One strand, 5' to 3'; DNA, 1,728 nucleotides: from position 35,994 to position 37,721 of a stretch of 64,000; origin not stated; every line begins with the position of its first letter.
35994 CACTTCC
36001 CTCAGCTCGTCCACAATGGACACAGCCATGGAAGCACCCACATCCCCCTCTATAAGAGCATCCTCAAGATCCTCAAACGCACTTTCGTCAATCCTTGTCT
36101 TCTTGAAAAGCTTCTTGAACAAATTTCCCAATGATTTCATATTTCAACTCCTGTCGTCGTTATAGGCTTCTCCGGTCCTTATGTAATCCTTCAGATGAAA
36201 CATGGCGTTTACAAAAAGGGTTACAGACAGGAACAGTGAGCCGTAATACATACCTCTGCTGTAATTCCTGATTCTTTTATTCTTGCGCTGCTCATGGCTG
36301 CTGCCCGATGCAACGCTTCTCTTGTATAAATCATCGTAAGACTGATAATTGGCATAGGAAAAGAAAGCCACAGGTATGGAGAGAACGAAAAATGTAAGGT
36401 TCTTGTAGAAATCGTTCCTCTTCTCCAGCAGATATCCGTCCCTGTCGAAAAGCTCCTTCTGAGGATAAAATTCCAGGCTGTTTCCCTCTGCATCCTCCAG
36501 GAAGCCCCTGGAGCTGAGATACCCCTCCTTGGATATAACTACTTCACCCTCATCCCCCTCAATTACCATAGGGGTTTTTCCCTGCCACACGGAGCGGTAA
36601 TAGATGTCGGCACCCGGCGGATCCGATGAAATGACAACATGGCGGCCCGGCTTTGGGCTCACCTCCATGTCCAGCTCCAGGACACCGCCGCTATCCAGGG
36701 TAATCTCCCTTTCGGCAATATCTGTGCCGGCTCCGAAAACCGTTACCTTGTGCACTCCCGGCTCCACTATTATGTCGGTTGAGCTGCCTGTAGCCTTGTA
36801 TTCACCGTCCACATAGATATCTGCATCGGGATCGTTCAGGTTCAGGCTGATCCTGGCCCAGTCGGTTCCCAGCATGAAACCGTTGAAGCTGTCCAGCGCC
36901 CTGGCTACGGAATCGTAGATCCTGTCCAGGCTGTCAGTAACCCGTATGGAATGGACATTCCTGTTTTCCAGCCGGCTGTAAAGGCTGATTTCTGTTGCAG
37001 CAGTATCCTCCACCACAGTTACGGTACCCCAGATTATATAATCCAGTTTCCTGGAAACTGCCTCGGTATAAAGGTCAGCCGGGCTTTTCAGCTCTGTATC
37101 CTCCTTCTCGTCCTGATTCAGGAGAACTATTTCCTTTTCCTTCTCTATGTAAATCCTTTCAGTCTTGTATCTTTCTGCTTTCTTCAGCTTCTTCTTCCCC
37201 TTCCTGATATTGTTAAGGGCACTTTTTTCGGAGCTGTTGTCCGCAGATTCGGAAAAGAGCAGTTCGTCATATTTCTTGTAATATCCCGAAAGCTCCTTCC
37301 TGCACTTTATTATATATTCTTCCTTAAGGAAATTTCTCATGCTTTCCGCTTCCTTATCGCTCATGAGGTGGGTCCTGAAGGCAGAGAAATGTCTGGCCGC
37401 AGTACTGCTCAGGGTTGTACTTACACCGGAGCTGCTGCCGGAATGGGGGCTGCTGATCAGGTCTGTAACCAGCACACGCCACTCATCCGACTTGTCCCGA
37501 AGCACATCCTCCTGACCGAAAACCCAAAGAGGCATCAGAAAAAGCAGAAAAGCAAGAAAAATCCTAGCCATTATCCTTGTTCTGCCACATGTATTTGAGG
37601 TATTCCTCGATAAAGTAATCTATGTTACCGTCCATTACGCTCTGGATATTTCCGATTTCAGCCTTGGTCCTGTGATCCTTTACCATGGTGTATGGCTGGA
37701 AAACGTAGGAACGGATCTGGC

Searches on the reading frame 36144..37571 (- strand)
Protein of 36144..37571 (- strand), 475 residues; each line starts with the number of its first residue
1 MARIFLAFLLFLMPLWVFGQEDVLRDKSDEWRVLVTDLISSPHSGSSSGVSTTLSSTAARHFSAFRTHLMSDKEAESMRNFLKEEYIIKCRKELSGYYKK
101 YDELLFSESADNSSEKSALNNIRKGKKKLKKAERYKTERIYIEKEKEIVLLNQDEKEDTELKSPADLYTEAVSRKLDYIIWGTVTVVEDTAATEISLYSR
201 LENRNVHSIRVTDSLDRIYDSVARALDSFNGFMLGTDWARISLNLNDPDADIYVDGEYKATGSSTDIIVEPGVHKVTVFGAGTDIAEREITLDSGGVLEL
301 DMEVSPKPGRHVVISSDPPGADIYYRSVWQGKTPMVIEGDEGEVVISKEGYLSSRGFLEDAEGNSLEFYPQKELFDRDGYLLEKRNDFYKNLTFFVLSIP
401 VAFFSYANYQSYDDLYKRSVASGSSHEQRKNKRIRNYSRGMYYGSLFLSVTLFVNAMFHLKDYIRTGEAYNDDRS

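Call 50: search_protein_families(library=pfam, proteins=[window:36144-37571:-], max_evalue=0.00001)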
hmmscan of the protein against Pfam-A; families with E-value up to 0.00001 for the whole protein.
window:36144-37571:- (475 aa): 1 family
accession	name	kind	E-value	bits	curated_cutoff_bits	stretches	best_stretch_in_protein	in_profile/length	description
PF08308.17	PEGA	-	6.6e-09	36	20.8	0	312-351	4-46/71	PEGA domain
